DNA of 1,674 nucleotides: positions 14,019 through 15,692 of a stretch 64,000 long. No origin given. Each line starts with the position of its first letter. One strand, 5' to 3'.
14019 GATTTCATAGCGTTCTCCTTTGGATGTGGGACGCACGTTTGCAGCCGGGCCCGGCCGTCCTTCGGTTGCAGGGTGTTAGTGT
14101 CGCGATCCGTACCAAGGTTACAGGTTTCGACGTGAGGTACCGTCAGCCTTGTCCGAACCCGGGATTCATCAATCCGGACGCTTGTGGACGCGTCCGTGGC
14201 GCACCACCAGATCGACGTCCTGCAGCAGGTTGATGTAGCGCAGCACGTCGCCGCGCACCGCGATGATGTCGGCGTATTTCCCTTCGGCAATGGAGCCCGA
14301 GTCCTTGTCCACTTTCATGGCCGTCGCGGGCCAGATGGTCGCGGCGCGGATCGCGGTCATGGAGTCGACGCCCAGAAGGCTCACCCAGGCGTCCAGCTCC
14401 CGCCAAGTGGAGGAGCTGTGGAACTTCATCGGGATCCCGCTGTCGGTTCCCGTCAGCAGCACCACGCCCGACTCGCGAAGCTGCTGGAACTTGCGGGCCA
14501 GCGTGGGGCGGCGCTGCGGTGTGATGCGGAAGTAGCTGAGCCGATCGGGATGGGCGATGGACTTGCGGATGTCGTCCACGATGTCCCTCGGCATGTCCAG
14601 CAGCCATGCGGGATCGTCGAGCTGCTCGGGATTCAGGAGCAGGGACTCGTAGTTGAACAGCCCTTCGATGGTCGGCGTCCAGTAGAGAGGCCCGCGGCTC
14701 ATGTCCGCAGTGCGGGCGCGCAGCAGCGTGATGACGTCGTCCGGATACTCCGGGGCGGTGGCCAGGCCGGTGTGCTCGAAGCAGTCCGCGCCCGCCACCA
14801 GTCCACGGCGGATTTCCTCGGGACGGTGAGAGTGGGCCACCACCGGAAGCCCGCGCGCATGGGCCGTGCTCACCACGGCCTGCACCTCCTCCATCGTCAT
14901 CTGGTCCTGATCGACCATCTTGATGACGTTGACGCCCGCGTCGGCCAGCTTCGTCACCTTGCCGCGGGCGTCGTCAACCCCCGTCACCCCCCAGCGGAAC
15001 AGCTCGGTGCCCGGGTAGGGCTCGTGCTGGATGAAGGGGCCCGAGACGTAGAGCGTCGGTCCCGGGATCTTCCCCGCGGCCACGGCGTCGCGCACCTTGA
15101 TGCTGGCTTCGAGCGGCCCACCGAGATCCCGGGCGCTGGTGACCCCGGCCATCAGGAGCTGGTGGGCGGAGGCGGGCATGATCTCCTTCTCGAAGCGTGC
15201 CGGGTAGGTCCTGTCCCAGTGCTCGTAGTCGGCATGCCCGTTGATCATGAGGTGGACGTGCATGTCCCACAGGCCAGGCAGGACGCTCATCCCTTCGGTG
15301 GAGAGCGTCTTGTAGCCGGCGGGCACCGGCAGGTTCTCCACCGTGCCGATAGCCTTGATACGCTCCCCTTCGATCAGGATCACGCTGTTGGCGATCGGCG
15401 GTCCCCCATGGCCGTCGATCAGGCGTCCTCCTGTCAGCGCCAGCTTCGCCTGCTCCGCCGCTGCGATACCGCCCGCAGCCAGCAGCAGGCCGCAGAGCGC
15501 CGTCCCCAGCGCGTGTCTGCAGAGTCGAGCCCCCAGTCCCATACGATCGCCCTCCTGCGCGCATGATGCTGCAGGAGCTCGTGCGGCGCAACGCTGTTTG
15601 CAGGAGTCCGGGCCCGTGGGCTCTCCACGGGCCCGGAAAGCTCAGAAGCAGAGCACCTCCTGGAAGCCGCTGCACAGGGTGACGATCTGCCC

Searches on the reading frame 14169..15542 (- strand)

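Call 45: search_protein_families(library=ncbifam, proteins=[window:14169-15542:-], max_evalue=0.00001)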
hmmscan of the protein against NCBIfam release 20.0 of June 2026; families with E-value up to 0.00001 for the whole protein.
window:14169-15542:- (457 aa): 12 families
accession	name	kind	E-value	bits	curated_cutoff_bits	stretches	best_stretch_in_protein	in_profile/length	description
NF051886.1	XaaProDiPepCaul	equivalog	5.6e-57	193.6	500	2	36-261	2-247/398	Xaa-Pro dipeptidase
TIGR01224.1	hutI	equivalog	7.5e-14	51.3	298.15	0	51-103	2-54/377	imidazolonepropionase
NF011990.0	PRK15446.2-6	subfamily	1.7e-09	36.9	233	0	395-431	329-365/390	alpha-D-ribose 1-methylphosphonate 5-triphosphate diphosphatase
TIGR00221.1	nagA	equivalog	4e-09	35.9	225.65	0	50-98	19-65/380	N-acetylglucosamine-6-phosphate deacetylase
NF006689.0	PRK09237.1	equivalog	2.7e-08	32.8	371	0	33-110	4-78/383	amidohydrolase/deacetylase family metallohydrolase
NF006056.0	PRK08204.1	subfamily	6.6e-08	31.8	391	0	391-449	341-399/449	hypothetical protein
NF011989.0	PRK15446.2-5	equivalog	7.2e-08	31.6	565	0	392-431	322-360/385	alpha-D-ribose 1-methylphosphonate 5-triphosphate diphosphatase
NF006549.0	PRK09045.1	equivalog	1.8e-07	30.1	540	0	392-430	341-379/444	TRZ/ATZ family hydrolase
TIGR00857.1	pyrC_multi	subfamily_domain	2.3e-07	30.2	279.05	0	54-99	7-49/412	dihydroorotase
NF005557.0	PRK07228.1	equivalog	5e-07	28.8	522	0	393-444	338-388/445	5'-deoxyadenosine deaminase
NF009060.0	PRK12394.1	equivalog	7e-07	28.4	442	0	34-103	5-70/381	metallo-dependent hydrolase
TIGR02318.1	phosphono_phnM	equivalog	3.5e-06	26.2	390.55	0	396-432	324-359/376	phosphonate metabolism protein PhnM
